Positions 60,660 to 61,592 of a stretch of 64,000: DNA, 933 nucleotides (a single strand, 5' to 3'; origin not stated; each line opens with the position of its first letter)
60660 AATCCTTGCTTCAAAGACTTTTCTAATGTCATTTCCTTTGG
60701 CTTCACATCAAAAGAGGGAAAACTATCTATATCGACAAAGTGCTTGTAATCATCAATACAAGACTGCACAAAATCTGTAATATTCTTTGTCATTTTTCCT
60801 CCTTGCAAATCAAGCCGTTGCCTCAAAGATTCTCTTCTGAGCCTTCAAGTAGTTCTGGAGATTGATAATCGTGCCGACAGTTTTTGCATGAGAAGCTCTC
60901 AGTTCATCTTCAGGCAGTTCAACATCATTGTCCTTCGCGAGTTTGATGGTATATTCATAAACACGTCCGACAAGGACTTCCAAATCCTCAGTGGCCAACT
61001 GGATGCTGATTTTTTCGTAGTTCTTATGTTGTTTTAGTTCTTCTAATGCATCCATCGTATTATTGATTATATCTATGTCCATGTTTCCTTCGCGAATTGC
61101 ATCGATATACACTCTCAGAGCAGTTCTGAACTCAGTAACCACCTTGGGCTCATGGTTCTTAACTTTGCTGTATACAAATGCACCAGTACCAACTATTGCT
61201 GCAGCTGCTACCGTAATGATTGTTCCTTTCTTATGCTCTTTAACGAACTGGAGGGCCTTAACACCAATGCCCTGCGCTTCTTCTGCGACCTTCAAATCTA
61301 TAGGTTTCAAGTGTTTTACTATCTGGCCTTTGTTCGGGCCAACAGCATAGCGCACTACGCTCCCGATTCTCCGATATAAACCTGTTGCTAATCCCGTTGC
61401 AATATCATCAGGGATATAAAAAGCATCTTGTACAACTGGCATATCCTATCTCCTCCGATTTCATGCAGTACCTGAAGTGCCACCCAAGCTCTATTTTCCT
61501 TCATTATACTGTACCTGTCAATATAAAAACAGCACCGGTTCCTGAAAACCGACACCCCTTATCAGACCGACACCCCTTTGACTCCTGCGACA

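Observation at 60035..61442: AT-rich orphan two-gene operon (single-pass membrane protein plus HExxH peptidase-like protein) placed where a type I R-M operon is broken: candidate undescribed defence / abortive-infection module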

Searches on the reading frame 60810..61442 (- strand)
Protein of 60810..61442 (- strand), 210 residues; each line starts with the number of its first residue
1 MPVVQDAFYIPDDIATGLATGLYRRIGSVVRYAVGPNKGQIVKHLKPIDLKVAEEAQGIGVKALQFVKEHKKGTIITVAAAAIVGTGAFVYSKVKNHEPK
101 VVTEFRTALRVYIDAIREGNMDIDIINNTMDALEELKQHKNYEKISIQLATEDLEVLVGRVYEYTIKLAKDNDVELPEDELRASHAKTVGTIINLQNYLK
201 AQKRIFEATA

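Call 4: search_protein_families(library=pfam, proteins=[window:60810-61442:-], max_evalue=0.1)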
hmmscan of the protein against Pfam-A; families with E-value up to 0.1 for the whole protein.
window:60810-61442:- (210 aa): 3 families
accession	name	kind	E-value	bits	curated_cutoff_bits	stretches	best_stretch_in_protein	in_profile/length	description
PF05865.16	Cypo_polyhedrin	-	0.0014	18.6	25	1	95-190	53-146/248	Cypovirus polyhedrin protein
PF16784.11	HNHc_6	-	0.017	15.1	26.6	1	117-179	49-115/204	Putative HNHc nuclease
PF20315.3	DUF6611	-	0.093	13.2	27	0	63-163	67-161/168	Family of unknown function (DUF6611)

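Call 5: search_protein_families(library=padloc, proteins=[window:60810-61442:-], max_evalue=1)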
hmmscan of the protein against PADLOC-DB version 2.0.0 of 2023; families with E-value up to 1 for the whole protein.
window:60810-61442:- (210 aa): 1 family
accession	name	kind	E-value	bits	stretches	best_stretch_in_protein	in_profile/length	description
PDLC04114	JukB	-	3.6e-05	21.4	1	12-49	16-55/323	-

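Call 6: search_protein_families(library=phrogs, proteins=[window:60810-61442:-], max_evalue=1)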
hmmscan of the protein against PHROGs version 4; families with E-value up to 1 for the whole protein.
window:60810-61442:- (210 aa): 8 families
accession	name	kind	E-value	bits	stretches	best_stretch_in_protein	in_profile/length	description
phrog_16451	-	unknown function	0.025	15.7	1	74-145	4-73/84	-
phrog_1009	-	unknown function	0.035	15.2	1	76-147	14-83/103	-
phrog_27061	-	unknown function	0.043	14.7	1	64-146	63-149/197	-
phrog_19192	-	unknown function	0.066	14.5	1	127-190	38-99/104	-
phrog_25105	-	unknown function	0.071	14.6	1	73-157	3-85/91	-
phrog_32492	-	unknown function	0.076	14.3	1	70-100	24-55/66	-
phrog_17866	-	unknown function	0.23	12.6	1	98-164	27-92/129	-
phrog_21756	-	unknown function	0.32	12.2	1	78-133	51-107/119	-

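Call 7: search_protein_families(library=ncbifam, proteins=[window:60810-61442:-], max_evalue=1)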
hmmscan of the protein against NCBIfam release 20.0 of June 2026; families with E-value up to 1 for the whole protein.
window:60810-61442:- (210 aa): 2 families
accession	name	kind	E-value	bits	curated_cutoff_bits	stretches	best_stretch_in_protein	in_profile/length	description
NF007804.1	PRK10510.1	equivalog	0.069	12.5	307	1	56-96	44-85/219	OmpA family lipoprotein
NF005798.0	PRK07639.1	equivalog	0.092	13.2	100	1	135-202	19-84/91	petrobactin biosynthesis protein AsbD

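Call 10: find_homologous_proteins(query=window:60810-61442:-)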
Query window:60810-61442:- (210 aa): 1220 proteins with E <= 0.001 among 1862 candidates; the best 120 are listed.
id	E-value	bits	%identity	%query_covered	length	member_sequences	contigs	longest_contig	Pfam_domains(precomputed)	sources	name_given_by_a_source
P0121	1.3e-129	447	100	100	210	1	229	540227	-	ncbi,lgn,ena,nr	ncbi:MAG: hypothetical protein SOR56_04200 [Oscillospiraceae bacterium]|nr:hypothetical protein [Osc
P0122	1.7e-129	447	100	100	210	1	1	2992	-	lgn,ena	-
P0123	1.8e-129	447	100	100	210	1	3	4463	-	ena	-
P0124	4.0e-129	446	100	100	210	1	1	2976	-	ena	-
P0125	4.6e-129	446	100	100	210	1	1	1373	-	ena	-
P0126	5.1e-129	445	100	100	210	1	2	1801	-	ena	-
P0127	7.1e-129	445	99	100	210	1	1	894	-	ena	-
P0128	8.4e-129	445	99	100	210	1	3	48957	-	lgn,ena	-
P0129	8.7e-129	445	99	100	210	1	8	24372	-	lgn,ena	-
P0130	8.7e-129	445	100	100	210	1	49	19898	-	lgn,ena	-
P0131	8.8e-129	445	99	100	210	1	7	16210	-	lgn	-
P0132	1.2e-128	444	98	100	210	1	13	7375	-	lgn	-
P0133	2.1e-128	443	99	100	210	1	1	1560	-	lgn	-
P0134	2.6e-128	443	98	100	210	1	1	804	-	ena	-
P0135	2.7e-128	443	98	100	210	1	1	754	-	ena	-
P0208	1.0e-108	379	85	100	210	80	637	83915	-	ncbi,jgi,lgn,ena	jgi:hypothetical protein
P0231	7.5e-104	363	79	100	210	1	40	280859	-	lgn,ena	-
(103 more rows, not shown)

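Call 19: find_encoding_contigs(protein=P0121, flank=10000, max_places=8)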
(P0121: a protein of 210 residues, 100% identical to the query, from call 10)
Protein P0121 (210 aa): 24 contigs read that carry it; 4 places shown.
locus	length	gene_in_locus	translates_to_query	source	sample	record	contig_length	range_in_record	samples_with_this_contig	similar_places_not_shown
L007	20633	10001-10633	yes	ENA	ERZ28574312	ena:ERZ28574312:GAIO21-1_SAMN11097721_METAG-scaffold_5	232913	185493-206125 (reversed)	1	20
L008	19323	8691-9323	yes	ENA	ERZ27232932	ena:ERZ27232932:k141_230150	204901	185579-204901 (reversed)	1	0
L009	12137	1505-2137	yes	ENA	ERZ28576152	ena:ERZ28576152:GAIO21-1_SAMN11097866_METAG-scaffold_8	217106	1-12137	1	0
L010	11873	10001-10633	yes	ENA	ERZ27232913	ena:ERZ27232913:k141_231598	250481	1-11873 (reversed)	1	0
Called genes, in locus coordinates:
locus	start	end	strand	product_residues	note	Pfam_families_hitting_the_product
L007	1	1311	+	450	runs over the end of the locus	PF01225:Mur_ligase, PF08245:Mur_ligase_M, PF02875:Mur_ligase_C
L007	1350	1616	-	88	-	PF07441:BofA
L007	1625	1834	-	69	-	-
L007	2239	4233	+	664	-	PF02518:HATPase_c (weak), PF00204:DNA_gyraseB, PF01751:Toprim, PF00986:DNA_gyraseB_C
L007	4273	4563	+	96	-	-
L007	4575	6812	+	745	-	PF00521:DNA_topoisoIV, PF03989:DNA_gyraseA_C (weak)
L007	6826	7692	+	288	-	PF02588:YitT_membrane, PF10035:DUF2179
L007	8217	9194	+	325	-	PF13280:WYL, PF25583:WCX (weak)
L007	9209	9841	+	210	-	PF12161:HsdM_N, PF02384:N6_Mtase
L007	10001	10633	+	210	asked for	-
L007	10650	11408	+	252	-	-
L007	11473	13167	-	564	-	PF00239:Resolvase, PF07508:Recombinase, PF13408:Zn_ribbon_recom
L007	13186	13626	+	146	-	PF14353:CpXC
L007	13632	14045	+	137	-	-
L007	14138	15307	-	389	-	PF07907:YibE_F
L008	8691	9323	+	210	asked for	-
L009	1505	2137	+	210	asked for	-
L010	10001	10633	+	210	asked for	-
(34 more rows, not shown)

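Call 23: find_encoding_contigs(protein=P0208, flank=6000, max_places=6)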
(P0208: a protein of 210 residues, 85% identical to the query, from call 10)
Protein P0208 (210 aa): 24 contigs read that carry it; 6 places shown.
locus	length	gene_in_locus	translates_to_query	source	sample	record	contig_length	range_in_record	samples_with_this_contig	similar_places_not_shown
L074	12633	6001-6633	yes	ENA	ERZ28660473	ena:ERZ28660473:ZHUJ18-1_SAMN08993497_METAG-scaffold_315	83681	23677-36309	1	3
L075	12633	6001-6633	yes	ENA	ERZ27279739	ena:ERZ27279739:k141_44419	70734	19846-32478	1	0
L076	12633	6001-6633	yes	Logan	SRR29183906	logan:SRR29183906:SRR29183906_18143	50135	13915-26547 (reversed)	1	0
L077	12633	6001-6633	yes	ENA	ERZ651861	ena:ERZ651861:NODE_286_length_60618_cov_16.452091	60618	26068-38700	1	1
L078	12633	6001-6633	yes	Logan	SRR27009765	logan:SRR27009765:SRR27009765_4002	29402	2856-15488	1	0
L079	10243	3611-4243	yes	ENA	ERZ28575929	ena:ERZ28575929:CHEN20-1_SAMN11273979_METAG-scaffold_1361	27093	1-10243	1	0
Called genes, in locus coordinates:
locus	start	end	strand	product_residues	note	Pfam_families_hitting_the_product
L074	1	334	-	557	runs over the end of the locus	PF09820:AAA-ATPase_like, PF08011:PDDEXK_9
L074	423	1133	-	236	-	PF06378:SSAP_Sak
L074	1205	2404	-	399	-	PF13173:AAA_14, PF13635:DUF4143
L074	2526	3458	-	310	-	PF09588:YqaJ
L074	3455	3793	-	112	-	-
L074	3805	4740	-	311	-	PF06067:DUF932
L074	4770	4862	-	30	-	-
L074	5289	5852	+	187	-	PF12161:HsdM_N (weak), PF02384:N6_Mtase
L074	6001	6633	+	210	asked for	-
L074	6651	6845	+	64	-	-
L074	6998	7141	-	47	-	-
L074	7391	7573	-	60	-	-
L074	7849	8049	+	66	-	PF13443:HTH_26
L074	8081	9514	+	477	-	PF08878:HamA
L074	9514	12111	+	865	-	PF00270:DEAD, PF04851:ResIII, PF00271:Helicase_C (faint)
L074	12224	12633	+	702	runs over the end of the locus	PF01555:N6_N4_Mtase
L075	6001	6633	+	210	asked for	-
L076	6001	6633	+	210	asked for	-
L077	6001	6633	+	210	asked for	-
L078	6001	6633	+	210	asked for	-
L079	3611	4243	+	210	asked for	-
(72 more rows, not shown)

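Call 24: find_encoding_contigs(protein=P0231, flank=6000, max_places=5)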
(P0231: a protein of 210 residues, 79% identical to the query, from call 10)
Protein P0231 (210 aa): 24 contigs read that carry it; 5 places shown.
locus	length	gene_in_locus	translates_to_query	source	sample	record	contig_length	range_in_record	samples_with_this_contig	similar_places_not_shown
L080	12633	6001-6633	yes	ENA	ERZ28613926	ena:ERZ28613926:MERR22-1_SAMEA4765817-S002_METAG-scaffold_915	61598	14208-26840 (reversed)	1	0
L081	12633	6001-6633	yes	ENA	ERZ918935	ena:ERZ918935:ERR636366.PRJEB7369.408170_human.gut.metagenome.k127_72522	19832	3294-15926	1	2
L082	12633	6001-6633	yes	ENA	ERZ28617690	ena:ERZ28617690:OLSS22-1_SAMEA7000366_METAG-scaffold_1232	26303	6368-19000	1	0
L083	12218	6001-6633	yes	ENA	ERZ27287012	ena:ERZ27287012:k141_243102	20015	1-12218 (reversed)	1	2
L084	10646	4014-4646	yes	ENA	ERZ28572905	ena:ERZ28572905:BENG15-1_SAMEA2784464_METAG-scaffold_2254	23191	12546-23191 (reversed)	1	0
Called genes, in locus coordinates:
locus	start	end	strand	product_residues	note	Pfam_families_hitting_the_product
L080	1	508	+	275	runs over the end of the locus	PF02557:VanY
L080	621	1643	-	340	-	PF02547:Queuosine_synth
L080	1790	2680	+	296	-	PF00701:DHDPS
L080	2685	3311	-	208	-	PF01648:ACPS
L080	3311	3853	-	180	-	-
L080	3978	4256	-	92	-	-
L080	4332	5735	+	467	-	PF01938:TRAM, PF05958:tRNA_U5-meth_tr, PF05175:MTS (faint), PF03602:Cons_hypoth95, PF09445:Methyltransf_15 (weak), PF13649:Methyltransf_25 (weak), PF13847:Methyltransf_31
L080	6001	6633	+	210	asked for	-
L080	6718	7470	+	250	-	-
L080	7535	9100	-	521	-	PF00239:Resolvase, PF07508:Recombinase, PF13408:Zn_ribbon_recom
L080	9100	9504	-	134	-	-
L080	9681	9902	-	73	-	-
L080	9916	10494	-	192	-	PF10991:Enc34_ssDNA-bd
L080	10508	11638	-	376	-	PF10926:DUF2800, PF12705:PDDEXK_1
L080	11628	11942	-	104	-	-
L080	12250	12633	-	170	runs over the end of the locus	-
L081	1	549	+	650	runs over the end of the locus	PF01336:tRNA_anti-codon, PF00152:tRNA-synt_2, PF01409:tRNA-synt_2d (faint), PF01588:tRNA_bind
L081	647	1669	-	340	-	PF02547:Queuosine_synth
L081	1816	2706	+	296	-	PF00701:DHDPS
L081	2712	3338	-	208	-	PF01648:ACPS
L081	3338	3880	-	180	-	-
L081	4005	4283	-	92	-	-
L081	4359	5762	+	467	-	PF01938:TRAM, PF05958:tRNA_U5-meth_tr, PF05175:MTS (weak), PF03602:Cons_hypoth95, PF09445:Methyltransf_15 (weak), PF13649:Methyltransf_25 (weak), PF13847:Methyltransf_31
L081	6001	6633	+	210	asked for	-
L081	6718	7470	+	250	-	-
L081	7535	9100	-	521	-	PF00239:Resolvase, PF07508:Recombinase, PF13408:Zn_ribbon_recom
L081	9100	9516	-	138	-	-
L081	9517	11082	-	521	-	PF00239:Resolvase, PF07508:Recombinase, PF13408:Zn_ribbon_recom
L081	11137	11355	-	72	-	PF20612:SHOCT_2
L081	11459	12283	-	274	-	PF05257:CHAP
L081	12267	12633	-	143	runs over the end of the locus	PF05105:Phage_holin_4_1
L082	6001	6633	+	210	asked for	-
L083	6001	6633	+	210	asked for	-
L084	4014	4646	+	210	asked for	-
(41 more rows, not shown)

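Call 34: find_related_loci(query=window:60810-61442:-, collection=viral_contigs, flank=10000)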
Query window:60810-61442:- (210 aa) in viral_contigs; peptide patterns used: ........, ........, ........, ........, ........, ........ (x = any residue, [..] = any of these).
18 stretches matched a pattern; 10 encode a relative of the query (tblastn E <= 1e-3); 9 distinct loci.
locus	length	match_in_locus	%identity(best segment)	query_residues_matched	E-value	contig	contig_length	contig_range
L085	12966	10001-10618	68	1-210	4e-89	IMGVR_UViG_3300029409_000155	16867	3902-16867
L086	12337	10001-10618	68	1-210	4e-89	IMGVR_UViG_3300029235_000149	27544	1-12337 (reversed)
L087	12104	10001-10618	68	1-210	4e-89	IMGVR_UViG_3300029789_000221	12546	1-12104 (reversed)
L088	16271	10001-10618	68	1-210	4e-89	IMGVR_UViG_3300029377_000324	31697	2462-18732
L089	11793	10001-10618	68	1-210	4e-89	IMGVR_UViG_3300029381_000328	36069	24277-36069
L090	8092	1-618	68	1-210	7e-89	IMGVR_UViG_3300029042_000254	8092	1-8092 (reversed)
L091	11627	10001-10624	59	1-210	4e-80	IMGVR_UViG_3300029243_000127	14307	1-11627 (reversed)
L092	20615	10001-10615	58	1-210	1e-69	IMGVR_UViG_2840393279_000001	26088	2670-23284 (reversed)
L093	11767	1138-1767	80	1-210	2e-103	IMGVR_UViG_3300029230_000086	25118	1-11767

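Call 42: search_protein_representatives(protein=window:60810-61442:-)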
Query: 210 residues. Proteins with E-value up to 0.001 (for the whole library): 573; up to 1e-10: 339; up to 1e-30: 65. The best 150 are listed.
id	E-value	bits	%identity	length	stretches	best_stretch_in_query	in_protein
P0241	1.6e-89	314.9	70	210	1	1-210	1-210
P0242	5.3e-72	257.7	61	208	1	1-210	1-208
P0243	6.9e-63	228.0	55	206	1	1-208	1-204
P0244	6.1e-61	221.7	54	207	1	1-208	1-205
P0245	1.1e-55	204.6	57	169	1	1-167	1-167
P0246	6.3e-54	198.8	54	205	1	1-208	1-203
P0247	8.5e-54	198.4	49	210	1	1-208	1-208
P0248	6.0e-53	195.6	64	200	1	1-143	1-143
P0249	3.4e-52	193.1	47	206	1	1-208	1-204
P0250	1.6e-51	190.9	47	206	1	1-209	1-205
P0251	5.4e-51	189.2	50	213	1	1-208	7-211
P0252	1.4e-50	187.9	52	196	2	67-208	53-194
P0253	4.0e-50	186.4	52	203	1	3-210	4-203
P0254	1.7e-49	184.3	47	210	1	2-208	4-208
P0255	1.9e-48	180.9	47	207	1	1-207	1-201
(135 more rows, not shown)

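Call 44: find_homologous_proteins(query=A2)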
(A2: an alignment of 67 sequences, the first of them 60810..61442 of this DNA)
Query A2 (67 sequences) (210 aa, profile of the alignment): 986 proteins with E <= 0.001 among 8000 candidates; the best 120 are listed.
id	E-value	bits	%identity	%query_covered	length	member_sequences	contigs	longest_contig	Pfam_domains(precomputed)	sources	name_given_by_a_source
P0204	4.1e-89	316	84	100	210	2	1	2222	-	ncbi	ncbi:MAG: hypothetical protein ACI4TK_08965 [Agathobacter sp.]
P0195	5.6e-89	315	92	100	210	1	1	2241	-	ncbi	-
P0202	7.4e-89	315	84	100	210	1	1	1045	-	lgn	-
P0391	1.8e-88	313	62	100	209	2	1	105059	-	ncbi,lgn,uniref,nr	ncbi:hypothetical protein [Dehalobacter sp.]|uniref:hypothetical protein n=1 Tax=Dehalobacter sp. Ta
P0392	2.7e-88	313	62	100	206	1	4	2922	-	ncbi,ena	-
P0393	2.8e-88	313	66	100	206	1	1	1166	-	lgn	-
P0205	3.1e-88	313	84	100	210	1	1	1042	-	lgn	-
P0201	4.0e-88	312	84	100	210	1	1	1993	-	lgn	-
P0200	4.5e-88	312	87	100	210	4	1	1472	-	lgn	-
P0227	5.1e-88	312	79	100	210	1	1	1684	-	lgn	-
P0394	5.6e-88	312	63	100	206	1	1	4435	-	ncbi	-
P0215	7.3e-88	311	83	100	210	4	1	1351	-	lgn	-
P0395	7.4e-88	311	78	100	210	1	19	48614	-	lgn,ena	-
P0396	7.9e-88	311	62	100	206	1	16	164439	-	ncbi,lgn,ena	-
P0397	1.2e-87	311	63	100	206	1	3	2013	-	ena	-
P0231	3.7e-87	309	79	100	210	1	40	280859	-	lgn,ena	-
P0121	1.1e-86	308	100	100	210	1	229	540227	-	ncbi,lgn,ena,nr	ncbi:MAG: hypothetical protein SOR56_04200 [Oscillospiraceae bacterium]|nr:hypothetical protein [Osc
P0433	1.4e-86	307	73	100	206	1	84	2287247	-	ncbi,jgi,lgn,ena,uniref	ncbi:hypothetical protein [Acidaminococcus timonensis]|jgi:hypothetical protein|uniref:hypothetical 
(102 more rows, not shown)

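Call 45: search_protein_families(library=padloc, alignment_id=A2, max_evalue=0.01)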
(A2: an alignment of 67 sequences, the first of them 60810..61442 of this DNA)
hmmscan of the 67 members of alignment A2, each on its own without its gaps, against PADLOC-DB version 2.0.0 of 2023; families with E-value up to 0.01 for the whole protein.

A. member 1, window:60810-61442:- (210 aa): 1 family
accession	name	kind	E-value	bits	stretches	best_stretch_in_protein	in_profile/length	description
PDLC04114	JukB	-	3.6e-05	21.4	1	12-49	16-55/323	-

B. families by the number of members that match (of 67 scanned): 26 families (the first 25 are shown)
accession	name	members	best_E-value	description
PDLC04114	JukB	52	6.4e-12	-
PDLC04115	JukB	9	1.5e-05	-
PDLC01193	Cas11b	4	0.0001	CAS-I-B; effector_SS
PDLC02760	SspB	2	7e-05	SspB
PDLC02024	Cas10_Id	2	0.00064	-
PDLC02443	BrxA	2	0.00095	BrxA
PDLC01749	Cas2b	2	0.0033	-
PDLC04716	PDC-M58B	2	0.005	-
PDLC02887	DpdH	1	0.00032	DpdH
PDLC01545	Csm4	1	0.00071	CAS-III-A; effector_G5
PDLC02035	Cas4d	1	0.00091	-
PDLC00772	Cyclase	1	0.0021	oligonucleotide-cyclase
PDLC03611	REase_MTase_IIG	1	0.0022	Type IIG restriction enzyme-methyltransferase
PDLC05040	PDC-S57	1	0.0023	-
PDLC00845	E1-E2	1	0.003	E1-E2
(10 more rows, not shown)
